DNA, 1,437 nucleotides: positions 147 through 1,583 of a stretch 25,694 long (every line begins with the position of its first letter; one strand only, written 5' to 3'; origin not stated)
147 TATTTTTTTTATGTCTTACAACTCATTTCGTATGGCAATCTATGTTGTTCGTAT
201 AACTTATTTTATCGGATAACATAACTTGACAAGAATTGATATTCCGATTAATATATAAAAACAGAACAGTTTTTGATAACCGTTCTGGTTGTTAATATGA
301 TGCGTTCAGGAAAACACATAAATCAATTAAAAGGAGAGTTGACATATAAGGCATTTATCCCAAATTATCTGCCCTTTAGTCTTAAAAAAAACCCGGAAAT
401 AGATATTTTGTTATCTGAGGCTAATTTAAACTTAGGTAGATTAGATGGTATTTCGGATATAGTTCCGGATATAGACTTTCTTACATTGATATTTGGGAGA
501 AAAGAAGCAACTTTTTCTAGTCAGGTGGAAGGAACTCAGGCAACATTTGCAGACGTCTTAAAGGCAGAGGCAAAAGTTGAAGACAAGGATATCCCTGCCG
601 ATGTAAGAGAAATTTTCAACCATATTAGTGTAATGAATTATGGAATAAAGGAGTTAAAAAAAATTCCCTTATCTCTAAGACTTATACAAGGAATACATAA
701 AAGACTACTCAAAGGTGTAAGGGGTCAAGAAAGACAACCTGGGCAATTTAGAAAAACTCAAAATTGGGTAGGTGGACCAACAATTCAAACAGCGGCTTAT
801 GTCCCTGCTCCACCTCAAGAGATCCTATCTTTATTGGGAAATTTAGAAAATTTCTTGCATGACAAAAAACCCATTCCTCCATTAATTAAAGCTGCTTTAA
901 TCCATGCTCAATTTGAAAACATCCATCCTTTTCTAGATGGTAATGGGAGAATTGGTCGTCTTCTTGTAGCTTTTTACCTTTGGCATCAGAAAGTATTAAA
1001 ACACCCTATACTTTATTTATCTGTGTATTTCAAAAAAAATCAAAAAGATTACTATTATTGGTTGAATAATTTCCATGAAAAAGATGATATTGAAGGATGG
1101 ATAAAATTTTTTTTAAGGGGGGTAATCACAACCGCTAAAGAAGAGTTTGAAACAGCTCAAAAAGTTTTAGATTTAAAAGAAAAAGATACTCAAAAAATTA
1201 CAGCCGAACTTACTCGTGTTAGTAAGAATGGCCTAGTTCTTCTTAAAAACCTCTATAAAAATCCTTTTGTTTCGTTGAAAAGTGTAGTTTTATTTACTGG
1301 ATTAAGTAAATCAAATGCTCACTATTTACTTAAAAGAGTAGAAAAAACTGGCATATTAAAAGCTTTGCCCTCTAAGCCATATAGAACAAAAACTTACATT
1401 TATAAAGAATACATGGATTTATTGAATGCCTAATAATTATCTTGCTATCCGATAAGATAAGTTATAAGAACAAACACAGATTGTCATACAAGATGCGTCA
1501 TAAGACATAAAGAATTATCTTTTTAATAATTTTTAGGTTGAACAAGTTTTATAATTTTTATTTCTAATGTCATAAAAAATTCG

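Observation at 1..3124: Cassette-like array: toxin-type genes each bracketed by a related inverted-repeat pair and spaced by REP palindromes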

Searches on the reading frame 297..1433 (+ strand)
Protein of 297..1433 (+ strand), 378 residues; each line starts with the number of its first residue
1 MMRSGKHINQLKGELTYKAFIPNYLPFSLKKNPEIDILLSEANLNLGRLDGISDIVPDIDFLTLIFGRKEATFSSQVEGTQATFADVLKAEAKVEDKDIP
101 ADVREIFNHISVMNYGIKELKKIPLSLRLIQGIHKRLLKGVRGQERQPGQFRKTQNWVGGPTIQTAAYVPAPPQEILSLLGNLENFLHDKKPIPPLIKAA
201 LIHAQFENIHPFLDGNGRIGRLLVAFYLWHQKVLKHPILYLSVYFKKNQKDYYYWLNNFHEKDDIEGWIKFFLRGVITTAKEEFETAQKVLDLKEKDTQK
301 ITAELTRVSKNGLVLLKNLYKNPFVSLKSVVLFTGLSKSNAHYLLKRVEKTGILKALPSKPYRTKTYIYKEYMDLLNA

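Call 7: search_protein_families(library=pfam, proteins=[window:297-1433:+], max_evalue=0.01)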
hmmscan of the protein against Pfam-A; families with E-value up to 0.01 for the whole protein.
window:297-1433:+ (378 aa): 3 families
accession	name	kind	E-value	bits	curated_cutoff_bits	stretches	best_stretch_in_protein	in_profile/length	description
PF02661.23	Fic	-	1.2e-22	81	24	1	124-228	1-93/93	Fic/DOC family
PF13784.11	Fic_N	-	6.5e-20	71.4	26.7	1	38-117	3-81/82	Fic/DOC family N-terminal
PF13412.12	HTH_24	-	0.0032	17.4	21.9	1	315-355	8-48/48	Winged helix-turn-helix DNA-binding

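Call 15: find_encoding_contigs(protein=window:297-1433:+, flank=10000, max_places=10)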
Protein window:297-1433:+ (378 aa): 16 contigs read that carry it; 10 places shown.
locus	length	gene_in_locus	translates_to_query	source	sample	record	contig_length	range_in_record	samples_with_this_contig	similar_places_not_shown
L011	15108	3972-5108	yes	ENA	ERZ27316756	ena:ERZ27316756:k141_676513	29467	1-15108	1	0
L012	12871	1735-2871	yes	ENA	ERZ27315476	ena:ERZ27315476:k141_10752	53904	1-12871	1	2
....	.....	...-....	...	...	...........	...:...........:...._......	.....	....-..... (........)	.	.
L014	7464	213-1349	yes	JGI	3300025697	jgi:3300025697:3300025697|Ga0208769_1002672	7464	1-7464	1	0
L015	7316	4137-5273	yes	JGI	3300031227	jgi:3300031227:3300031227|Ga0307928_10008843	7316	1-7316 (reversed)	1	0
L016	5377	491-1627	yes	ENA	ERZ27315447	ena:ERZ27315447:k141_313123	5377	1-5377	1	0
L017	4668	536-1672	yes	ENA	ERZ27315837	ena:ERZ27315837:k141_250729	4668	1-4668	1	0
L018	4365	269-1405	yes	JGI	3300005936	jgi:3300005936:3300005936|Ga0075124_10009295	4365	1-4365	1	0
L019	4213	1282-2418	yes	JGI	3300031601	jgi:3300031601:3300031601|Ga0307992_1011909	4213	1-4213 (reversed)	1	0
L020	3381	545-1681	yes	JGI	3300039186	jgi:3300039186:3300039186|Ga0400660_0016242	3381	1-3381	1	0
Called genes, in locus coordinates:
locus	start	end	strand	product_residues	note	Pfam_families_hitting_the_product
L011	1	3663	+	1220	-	?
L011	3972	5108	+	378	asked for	PF13784:Fic_N, PF02661:Fic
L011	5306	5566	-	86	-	-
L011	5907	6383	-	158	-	PF18798:LPD3 (weak)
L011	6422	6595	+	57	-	-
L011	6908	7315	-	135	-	-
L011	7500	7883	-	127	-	-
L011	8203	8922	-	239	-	PF13365:Trypsin_2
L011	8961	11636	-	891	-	PF02861:Clp_N, PF23569:NBD_SMAX1, PF00004:AAA, PF17871:AAA_lid_9, PF00004:AAA, PF07724:AAA_2, PF07728:AAA_5, PF10431:ClpB_D2-small, +7 more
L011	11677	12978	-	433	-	PF00089:Trypsin, PF10459:Peptidase_S46 (faint), PF13365:Trypsin_2, PF13180:PDZ_2, PF17820:PDZ_6 (weak)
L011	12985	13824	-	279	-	PF00535:Glycos_transf_2, PF10111:Glyco_tranf_2_2 (weak), PF13641:Glyco_tranf_2_3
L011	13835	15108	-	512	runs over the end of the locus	-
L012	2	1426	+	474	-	?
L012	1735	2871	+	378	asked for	PF13784:Fic_N, PF02661:Fic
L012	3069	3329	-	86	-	-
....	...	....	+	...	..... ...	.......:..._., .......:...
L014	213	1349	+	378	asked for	PF13784:Fic_N, PF02661:Fic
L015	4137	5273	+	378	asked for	PF13784:Fic_N, PF02661:Fic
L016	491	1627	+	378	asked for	PF13784:Fic_N, PF02661:Fic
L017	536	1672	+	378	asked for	PF13784:Fic_N, PF02661:Fic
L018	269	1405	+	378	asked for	PF13784:Fic_N, PF02661:Fic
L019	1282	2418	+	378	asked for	PF13784:Fic_N, PF02661:Fic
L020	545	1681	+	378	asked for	PF13784:Fic_N, PF02661:Fic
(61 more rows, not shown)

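Call 38: find_homologous_proteins(query=window:297-1433:+, max_evalue=1e-30)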
Query window:297-1433:+ (378 aa): 7991 proteins with E <= 1e-30 among 8000 candidates; the best 120 are listed.
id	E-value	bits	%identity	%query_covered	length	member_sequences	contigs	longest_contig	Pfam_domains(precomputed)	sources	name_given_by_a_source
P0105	3.4e-249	844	99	100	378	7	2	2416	PF13784.12,PF02661.24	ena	-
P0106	7.1e-223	757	88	100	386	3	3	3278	PF13784.12,PF02661.24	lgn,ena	-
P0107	8.2e-184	629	72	100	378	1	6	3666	PF13784.12,PF02661.24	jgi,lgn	jgi:Fic family protein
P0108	1.5e-179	615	71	99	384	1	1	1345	PF13784.12,PF02661.24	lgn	-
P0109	2.2e-177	608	71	99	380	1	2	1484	PF13784.12,PF02661.24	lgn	-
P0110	6.7e-173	593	69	99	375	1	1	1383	PF13784.12,PF02661.24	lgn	-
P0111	5.2e-169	580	68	98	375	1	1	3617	PF13784.12,PF02661.24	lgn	-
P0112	9.7e-169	579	67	99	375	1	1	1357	PF13784.12,PF02661.24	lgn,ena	-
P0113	1.2e-167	576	66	99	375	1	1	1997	PF13784.12,PF02661.24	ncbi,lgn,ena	-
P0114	2.1e-167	575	67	99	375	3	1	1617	PF13784.12,PF02661.24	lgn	-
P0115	3.2e-164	564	65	99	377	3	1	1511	PF13784.12,PF02661.24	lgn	-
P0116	1.0e-163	563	65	99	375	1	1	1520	PF13784.12,PF02661.24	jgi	jgi:Fic family protein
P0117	2.0e-163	562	65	99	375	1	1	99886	PF13784.12,PF02661.24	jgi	-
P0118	2.9e-163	561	64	99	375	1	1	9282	PF13784.12,PF02661.24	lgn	-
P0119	4.2e-163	561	66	99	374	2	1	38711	PF13784.12,PF02661.24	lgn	-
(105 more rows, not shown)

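Call 39: find_encoding_contigs(protein=P0106, flank=3000, max_places=4)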
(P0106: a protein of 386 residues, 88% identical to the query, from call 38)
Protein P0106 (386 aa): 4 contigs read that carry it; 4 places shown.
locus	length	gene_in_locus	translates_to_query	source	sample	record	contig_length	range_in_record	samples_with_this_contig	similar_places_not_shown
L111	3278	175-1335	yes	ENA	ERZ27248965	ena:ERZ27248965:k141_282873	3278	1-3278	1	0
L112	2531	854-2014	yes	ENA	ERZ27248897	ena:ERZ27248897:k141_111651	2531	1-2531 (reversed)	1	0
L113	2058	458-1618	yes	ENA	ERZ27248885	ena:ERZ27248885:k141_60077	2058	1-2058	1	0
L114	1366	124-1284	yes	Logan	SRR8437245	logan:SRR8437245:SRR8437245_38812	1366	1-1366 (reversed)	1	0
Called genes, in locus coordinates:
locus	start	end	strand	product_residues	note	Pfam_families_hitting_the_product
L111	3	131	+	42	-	?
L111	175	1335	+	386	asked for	PF13784:Fic_N, PF02661:Fic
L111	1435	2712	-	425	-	-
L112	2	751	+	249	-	?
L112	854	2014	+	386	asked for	PF13784:Fic_N, PF02661:Fic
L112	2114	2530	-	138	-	?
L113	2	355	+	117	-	?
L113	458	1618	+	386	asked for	PF13784:Fic_N, PF02661:Fic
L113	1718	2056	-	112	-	?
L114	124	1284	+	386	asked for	PF13784:Fic_N, PF02661:Fic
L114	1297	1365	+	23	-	?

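Call 40: find_encoding_contigs(protein=P0107, flank=3000, max_places=6)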
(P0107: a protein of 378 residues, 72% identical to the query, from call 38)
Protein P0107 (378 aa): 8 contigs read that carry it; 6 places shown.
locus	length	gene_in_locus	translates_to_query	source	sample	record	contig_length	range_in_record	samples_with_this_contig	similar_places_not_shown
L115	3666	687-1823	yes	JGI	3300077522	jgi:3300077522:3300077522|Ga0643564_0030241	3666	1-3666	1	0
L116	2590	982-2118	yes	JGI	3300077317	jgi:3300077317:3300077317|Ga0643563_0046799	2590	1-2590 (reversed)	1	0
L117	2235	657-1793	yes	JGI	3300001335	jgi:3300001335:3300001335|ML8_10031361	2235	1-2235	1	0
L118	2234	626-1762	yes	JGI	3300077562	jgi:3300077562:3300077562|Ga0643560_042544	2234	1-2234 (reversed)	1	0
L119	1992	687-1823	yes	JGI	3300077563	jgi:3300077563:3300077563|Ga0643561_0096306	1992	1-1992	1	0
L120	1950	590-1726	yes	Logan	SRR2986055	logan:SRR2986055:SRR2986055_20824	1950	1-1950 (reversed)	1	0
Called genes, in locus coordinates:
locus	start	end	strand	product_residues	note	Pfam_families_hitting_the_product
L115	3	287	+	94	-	?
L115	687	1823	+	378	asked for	PF13784:Fic_N, PF02661:Fic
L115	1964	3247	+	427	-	PF02558:ApbA (faint), PF03721:UDPG_MGDP_dh_N, PF00984:UDPG_MGDP_dh, PF03720:UDPG_MGDP_dh_C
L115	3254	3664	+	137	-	?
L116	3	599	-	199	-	?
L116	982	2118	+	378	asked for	PF13784:Fic_N, PF02661:Fic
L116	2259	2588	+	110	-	?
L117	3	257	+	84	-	?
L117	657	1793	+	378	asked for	PF13784:Fic_N, PF02661:Fic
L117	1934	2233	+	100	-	?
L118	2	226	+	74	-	?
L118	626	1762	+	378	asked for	PF13784:Fic_N, PF02661:Fic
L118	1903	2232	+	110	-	?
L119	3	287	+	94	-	?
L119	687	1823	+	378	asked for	PF13784:Fic_N, PF02661:Fic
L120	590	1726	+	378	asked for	PF13784:Fic_N, PF02661:Fic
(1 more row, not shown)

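Call 67: find_encoding_contigs(protein=P0111, flank=2500, max_places=2)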
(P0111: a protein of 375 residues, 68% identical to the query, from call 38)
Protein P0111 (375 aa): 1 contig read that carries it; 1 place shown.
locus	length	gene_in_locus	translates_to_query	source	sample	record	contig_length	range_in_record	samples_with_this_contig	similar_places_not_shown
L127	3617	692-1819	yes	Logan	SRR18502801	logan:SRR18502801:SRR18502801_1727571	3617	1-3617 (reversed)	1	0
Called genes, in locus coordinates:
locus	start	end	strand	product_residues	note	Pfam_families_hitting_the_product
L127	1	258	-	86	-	?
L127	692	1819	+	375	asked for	PF13784:Fic_N, PF02661:Fic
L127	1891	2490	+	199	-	PF02353:CMAS, PF03848:TehB (weak), PF13489:Methyltransf_23, PF13847:Methyltransf_31, PF08241:Methyltransf_11, PF08242:Methyltransf_12, PF13649:Methyltransf_25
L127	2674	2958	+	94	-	PF01541:GIY-YIG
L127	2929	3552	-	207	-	PF01797:Y1_Tnp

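Call 68: find_encoding_contigs(protein=P0117, flank=2500, max_places=2)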
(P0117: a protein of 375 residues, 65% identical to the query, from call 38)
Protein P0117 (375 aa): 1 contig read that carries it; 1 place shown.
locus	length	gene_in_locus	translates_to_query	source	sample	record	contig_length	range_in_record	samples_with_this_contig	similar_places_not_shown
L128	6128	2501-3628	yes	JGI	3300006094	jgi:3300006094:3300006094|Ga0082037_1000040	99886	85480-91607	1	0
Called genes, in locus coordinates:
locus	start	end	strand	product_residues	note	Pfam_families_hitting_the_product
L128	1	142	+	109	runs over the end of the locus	-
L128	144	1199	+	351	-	PF00953:Glycos_transf_4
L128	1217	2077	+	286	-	PF08308:PEGA, PF08239:SH3_3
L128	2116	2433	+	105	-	PF08722:Tn7_TnsA-like_N (weak)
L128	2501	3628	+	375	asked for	PF13784:Fic_N, PF02661:Fic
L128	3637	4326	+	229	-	PF01555:N6_N4_Mtase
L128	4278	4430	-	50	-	-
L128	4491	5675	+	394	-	PF00009:GTP_EFTU, PF01926:MMR_HSR1 (weak), PF03144:GTP_EFTU_D2, PF03143:GTP_EFTU_D3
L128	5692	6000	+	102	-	PF00338:Ribosomal_S10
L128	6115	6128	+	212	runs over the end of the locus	PF00297:Ribosomal_L3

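Call 80: search_protein_families(library=padloc, proteins=[window:297-1433:+], max_evalue=0.01)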
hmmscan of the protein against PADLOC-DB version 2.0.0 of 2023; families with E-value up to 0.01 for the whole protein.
window:297-1433:+ (378 aa): 8 families
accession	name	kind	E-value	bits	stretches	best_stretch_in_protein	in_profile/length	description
PDLC03963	SoFic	-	5.6e-112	372.7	1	16-377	5-359/361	-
PDLC04837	PDC-S04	-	2.2e-22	77.5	1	77-272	36-220/234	-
PDLC04836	PDC-S04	-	7.9e-22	75.6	1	101-286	66-232/244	-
PDLC04966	PDC-S24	-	5.1e-21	73.1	1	146-259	250-368/497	-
PDLC04840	PDC-S04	-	9.3e-20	69.3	1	71-234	16-180/227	-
PDLC04839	PDC-S04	-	6.1e-10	37.1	1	119-230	53-161/205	-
PDLC04838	PDC-S04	-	7e-05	20.7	1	86-226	25-160/209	-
PDLC01438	Csa3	-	0.0025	15.9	1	250-369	90-199/305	"CAS-I,CAS-II,CAS-III,CAS-IV,CAS-V,CAS-VI; associated_signaling"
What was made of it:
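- On SoFic (Fic-domain anti-phage protein): PADLOC SoFic E 5.6e-112 over residues 16-377 (call 80).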

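Call 86: search_protein_families(library=pfam, proteins=[L011:1-3663:+], max_evalue=0.01)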
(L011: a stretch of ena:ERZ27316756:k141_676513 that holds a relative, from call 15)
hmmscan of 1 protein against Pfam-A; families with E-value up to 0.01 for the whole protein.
L011:1-3663:+ (1220 aa): 6 families
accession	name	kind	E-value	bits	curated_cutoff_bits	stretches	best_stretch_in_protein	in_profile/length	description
PF00932.25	LTD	-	2.1e-14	54.3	34.3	1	86-192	6-108/109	Lamin Tail Domain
PF19190.6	BACON_2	-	2.2e-11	43.9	25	1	843-922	2-79/94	Viral BACON domain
PF22544.2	HYDIN_VesB_CFA65-like_Ig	-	1.6e-09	38.3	25.5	1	653-747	6-98/100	HYDIN/CFA65/VesB-like, Ig-like domain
PF21310.3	OCRL-like_ASH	-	1.4e-08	35.3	27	1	654-745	3-104/109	Inositol polyphosphate 5-phosphatase OCRL-like, ASH domain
PF19077.6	Big_13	-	1.5e-07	32.2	27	0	773-836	32-98/102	Bacterial Ig-like domain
PF00635.32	Motile_Sperm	-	0.0016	18.7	25.9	0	843-926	2-86/109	MSP (Major sperm protein) domain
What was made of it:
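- Tried and rejected: The giant ORF has LTD, Ig-like and BACON domains (call 86).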
